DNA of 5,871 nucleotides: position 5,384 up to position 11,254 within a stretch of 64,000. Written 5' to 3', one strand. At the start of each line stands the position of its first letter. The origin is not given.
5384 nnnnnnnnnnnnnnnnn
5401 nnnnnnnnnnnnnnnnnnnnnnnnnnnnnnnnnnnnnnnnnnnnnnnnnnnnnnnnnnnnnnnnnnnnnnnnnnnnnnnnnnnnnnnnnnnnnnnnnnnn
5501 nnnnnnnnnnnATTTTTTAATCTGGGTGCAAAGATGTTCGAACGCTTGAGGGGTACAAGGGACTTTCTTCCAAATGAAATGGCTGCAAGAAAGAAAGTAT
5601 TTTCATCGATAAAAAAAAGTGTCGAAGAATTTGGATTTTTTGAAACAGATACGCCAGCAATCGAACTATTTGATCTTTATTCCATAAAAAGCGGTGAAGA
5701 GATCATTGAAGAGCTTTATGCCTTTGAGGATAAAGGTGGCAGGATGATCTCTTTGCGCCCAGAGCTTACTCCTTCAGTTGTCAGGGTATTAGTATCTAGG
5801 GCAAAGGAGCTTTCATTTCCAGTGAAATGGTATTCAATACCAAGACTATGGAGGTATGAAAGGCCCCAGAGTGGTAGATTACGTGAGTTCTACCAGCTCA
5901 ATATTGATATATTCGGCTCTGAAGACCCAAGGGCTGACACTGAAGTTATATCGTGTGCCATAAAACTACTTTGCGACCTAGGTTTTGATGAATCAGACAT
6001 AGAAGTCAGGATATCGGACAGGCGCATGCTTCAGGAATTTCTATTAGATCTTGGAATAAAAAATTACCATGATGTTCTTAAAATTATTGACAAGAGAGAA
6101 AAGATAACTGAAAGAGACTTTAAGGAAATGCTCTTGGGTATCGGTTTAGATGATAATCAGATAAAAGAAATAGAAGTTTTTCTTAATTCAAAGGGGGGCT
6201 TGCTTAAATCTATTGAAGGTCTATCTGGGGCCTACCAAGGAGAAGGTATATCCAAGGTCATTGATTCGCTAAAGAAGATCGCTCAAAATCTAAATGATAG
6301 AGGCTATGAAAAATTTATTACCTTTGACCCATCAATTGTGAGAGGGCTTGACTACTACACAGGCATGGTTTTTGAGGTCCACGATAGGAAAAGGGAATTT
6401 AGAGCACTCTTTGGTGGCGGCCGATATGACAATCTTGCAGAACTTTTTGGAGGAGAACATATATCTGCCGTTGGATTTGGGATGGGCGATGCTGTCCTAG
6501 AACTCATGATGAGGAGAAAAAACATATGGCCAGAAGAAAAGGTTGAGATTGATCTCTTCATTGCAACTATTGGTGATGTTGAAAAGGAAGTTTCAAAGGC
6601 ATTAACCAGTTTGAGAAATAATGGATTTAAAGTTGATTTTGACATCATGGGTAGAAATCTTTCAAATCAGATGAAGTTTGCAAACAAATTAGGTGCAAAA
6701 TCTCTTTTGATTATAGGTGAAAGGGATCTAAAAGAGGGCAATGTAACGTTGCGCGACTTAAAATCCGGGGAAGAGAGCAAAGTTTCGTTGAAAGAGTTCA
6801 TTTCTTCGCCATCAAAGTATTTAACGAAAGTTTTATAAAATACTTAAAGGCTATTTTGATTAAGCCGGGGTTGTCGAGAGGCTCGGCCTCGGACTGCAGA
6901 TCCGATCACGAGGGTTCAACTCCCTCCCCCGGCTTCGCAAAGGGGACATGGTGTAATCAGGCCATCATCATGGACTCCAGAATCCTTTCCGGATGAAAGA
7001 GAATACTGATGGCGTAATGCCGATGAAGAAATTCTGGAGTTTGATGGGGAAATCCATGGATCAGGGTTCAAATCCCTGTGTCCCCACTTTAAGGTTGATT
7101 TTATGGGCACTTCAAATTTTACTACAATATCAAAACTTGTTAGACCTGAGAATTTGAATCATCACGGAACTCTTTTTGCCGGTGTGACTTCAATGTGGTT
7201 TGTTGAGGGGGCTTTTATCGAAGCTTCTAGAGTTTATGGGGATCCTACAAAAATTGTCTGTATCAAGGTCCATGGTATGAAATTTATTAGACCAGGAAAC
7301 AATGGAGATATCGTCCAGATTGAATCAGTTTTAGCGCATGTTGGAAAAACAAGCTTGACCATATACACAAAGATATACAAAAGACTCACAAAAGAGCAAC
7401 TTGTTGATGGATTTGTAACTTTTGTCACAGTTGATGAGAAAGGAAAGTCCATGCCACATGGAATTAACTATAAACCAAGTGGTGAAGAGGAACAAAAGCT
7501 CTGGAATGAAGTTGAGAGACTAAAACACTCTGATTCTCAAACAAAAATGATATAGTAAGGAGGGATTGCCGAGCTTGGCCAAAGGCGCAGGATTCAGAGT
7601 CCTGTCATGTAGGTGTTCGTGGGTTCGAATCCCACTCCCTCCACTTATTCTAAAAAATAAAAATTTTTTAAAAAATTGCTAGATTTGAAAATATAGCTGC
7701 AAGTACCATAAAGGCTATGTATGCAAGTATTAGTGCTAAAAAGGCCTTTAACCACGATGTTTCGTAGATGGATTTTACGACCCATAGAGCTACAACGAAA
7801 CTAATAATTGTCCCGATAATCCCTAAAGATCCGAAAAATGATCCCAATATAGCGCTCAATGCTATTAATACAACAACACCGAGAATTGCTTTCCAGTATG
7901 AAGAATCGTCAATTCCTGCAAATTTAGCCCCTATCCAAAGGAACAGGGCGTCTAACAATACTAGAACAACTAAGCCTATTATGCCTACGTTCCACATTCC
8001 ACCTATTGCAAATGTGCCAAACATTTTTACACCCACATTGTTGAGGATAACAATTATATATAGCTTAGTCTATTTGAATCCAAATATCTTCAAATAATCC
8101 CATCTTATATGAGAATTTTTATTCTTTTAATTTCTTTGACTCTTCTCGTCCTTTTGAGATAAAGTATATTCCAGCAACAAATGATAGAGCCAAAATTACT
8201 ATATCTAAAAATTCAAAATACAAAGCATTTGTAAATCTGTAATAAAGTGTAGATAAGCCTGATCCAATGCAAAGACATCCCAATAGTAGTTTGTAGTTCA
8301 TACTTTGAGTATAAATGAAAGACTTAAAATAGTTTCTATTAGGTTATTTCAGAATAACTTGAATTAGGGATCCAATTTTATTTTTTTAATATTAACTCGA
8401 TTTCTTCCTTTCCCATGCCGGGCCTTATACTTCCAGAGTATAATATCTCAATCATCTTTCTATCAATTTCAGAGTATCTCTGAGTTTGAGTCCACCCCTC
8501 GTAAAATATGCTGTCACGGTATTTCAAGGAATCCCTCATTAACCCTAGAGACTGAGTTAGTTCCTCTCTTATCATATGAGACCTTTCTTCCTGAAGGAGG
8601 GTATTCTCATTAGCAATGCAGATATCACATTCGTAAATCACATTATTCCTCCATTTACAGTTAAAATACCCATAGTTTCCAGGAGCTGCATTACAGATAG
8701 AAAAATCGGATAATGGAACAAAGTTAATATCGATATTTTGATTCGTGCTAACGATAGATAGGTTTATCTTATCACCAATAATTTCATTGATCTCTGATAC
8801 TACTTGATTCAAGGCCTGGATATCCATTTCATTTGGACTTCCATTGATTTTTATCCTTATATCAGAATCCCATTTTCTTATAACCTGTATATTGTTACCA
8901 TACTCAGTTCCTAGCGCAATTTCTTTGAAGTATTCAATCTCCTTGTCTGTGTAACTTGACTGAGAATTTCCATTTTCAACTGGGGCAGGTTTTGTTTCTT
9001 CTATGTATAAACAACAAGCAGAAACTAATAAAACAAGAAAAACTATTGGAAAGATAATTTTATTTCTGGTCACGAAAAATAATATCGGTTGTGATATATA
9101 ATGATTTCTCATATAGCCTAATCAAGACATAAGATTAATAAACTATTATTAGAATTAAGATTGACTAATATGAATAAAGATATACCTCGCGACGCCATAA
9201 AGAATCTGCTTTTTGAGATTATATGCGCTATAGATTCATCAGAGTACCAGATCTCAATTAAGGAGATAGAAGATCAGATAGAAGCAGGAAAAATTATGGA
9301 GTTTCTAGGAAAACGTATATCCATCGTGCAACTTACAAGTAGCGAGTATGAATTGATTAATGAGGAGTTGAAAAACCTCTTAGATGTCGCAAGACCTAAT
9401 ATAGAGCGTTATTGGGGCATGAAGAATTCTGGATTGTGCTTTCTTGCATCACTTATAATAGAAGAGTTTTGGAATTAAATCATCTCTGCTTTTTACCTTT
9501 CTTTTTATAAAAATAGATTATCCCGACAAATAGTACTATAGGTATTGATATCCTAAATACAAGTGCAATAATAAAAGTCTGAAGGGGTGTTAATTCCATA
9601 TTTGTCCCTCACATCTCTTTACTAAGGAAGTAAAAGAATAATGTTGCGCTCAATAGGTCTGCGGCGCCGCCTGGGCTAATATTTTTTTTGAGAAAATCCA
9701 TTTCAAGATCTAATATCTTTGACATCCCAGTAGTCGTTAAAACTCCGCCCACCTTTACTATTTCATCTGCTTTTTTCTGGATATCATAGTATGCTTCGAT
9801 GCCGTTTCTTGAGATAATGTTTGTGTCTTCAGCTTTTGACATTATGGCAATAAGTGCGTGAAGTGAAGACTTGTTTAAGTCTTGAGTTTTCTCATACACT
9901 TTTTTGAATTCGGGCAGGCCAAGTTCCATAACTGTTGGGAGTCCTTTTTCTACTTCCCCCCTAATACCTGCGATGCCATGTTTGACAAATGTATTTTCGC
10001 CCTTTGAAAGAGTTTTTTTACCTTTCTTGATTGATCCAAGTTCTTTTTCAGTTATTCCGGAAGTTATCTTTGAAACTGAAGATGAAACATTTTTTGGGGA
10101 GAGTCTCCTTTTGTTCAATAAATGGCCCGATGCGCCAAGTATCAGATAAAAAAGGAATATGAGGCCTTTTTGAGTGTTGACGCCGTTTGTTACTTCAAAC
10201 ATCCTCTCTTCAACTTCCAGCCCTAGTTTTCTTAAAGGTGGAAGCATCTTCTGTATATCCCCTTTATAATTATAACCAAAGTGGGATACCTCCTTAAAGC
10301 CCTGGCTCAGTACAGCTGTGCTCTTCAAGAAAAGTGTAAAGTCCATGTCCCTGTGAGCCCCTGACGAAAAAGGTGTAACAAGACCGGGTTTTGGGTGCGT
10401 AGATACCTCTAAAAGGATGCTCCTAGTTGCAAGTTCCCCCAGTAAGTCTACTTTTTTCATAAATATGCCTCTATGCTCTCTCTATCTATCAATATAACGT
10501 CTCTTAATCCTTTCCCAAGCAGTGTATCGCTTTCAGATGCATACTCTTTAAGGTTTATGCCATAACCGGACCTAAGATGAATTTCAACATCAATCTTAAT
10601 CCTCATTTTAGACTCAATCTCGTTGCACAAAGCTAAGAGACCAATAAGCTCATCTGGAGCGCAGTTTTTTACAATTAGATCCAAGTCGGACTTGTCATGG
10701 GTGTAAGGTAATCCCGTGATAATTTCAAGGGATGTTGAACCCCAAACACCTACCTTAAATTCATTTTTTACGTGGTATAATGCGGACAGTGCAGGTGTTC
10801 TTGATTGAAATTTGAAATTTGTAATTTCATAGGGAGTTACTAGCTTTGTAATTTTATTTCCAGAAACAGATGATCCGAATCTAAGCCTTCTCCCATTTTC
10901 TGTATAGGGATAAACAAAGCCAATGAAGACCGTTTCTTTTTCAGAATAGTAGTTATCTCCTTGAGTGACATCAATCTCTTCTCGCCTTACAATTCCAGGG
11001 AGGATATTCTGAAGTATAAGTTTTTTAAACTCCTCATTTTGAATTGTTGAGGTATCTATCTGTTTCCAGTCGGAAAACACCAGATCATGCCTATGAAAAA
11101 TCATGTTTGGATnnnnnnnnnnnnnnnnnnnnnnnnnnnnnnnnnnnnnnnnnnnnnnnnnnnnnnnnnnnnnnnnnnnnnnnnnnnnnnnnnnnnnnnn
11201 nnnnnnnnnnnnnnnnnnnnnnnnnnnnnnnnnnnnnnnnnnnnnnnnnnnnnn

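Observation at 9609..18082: Mad/Mdc-like ACP-dependent decarboxylase operon with an embedded ATP-dependent biotin carboxylase (AccC)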

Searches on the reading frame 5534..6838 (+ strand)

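Call 8: search_protein_families(library=pfam, proteins=[window:5534-6838:+])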
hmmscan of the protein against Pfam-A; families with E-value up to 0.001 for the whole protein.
window:5534-6838:+ (434 aa): 3 families
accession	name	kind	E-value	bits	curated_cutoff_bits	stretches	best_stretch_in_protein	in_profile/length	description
PF13393.11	tRNA-synt_His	-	5e-46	157.8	25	1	7-317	1-303/308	Histidyl-tRNA synthetase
PF03129.25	HGTP_anticodon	-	1.8e-14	54.1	21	1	342-424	3-89/94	Anticodon binding domain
PF00587.30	tRNA-synt_2b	-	1.1e-07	32.6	29.3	1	62-251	1-110/179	tRNA synthetase class II core domain (G, H, P, S and T)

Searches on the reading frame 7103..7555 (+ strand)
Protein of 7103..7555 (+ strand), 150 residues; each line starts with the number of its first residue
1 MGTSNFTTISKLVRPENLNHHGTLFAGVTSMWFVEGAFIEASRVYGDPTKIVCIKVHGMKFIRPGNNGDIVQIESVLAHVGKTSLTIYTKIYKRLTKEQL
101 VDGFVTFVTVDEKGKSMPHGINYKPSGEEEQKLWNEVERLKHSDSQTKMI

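Call 8: search_protein_families(library=pfam, proteins=[window:7103-7555:+])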
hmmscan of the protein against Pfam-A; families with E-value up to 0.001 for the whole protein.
window:7103-7555:+ (150 aa): 1 family
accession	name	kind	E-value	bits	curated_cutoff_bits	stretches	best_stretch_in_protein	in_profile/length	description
PF03061.28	4HBT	-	4.8e-06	27.2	20.6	1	21-93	1-72/79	Thioesterase superfamily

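Call 36: search_protein_families(library=ncbifam, proteins=[window:7103-7555:+], max_evalue=0.001)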
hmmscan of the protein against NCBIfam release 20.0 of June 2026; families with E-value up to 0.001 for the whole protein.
window:7103-7555:+ (150 aa): 2 families
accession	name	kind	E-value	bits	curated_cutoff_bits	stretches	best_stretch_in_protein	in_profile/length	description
NF007970.0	PRK10694.1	equivalog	4.6e-07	29.8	162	1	11-116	16-126/133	acyl-CoA thioester hydrolase YciA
TIGR02286.1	PaaD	equivalog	0.00069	19.8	118.9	1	6-91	15-96/114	hydroxyphenylacetyl-CoA thioesterase PaaI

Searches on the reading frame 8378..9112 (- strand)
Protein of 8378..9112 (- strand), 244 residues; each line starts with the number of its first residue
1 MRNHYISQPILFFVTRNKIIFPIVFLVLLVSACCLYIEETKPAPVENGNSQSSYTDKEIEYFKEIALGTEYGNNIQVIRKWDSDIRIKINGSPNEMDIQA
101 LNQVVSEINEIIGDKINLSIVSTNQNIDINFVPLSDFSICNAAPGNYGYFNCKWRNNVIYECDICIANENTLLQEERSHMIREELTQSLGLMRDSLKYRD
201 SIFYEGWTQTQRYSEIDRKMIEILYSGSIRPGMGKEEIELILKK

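Call 8: search_protein_families(library=pfam, proteins=[window:8378-9112:-])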
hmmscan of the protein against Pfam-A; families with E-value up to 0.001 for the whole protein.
window:8378-9112:- (244 aa): 1 family
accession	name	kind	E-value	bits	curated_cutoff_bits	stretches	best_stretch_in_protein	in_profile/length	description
PF11150.13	DUF2927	-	2e-30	106.9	26.2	1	60-243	6-205/206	Protein of unknown function (DUF2927)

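Call 65: search_protein_families(library=ncbifam, proteins=[window:8378-9112:-], max_evalue=0.00001)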
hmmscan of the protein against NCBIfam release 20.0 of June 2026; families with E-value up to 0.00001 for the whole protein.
window:8378-9112:- (244 aa): 0 families

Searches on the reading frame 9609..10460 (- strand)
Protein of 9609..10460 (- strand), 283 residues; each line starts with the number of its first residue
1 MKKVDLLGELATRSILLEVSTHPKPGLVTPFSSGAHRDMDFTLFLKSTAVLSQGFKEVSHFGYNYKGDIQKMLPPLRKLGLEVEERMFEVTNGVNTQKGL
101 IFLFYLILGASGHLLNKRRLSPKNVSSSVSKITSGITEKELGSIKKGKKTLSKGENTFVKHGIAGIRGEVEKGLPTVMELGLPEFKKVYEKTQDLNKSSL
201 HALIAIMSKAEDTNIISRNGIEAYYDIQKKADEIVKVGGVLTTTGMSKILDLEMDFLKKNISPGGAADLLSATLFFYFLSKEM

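Call 3: search_protein_families(library=pfam, proteins=[window:9609-10460:-])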
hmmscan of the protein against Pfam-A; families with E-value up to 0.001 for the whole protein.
window:9609-10460:- (283 aa): 1 family
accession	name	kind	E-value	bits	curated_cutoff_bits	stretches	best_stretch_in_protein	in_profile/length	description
PF01874.21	CitG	-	8e-74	249.2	27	1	9-277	2-284/284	ATP:dephospho-CoA triphosphoribosyl transferase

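Call 4: search_protein_families(library=ncbifam, proteins=[window:9609-10460:-])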
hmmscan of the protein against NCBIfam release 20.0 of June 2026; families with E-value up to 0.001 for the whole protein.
window:9609-10460:- (283 aa): 4 families
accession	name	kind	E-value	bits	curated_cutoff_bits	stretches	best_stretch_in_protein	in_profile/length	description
TIGR03125.1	citrate_citG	equivalog_domain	2.4e-82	276.5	272.3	1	7-278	3-274/275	triphosphoribosyl-dephospho-CoA synthase CitG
TIGR03132.1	malonate_mdcB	equivalog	1.2e-73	247.9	282.35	1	7-277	4-269/272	triphosphoribosyl-dephospho-CoA synthase MdcB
NF002315.0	PRK01237.1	equivalog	5.4e-68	229.4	280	1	5-279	15-281/291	triphosphoribosyl-dephospho-CoA synthase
NF007503.0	PRK10096.1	equivalog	3.6e-46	157.8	477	1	5-276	19-289/292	triphosphoribosyl-dephospho-CoA synthase CitG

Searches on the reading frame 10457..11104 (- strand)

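Call 3: search_protein_families(library=pfam, proteins=[window:10457-11104:-])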
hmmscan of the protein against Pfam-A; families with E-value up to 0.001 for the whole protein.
window:10457-11104:- (215 aa): 1 family
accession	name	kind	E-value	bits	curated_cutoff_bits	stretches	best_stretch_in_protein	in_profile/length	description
PF10620.15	MdcG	-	3.1e-21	76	26.5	1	113-208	26-120/121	Phosphoribosyl-dephospho-CoA transferase MdcG C-terminal domain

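Call 4: search_protein_families(library=ncbifam, proteins=[window:10457-11104:-])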
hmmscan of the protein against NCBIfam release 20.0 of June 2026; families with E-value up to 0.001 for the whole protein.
window:10457-11104:- (215 aa): 2 families
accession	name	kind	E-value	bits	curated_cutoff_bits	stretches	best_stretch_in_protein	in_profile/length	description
TIGR03135.1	malonate_mdcG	equivalog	9e-26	91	99.7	1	4-208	1-204/205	malonate decarboxylase holo-[acyl-carrier-protein] synthase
NF002332.0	PRK01293.1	equivalog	2.2e-14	53.4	126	1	70-205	58-198/209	malonate decarboxylase holo-ACP synthase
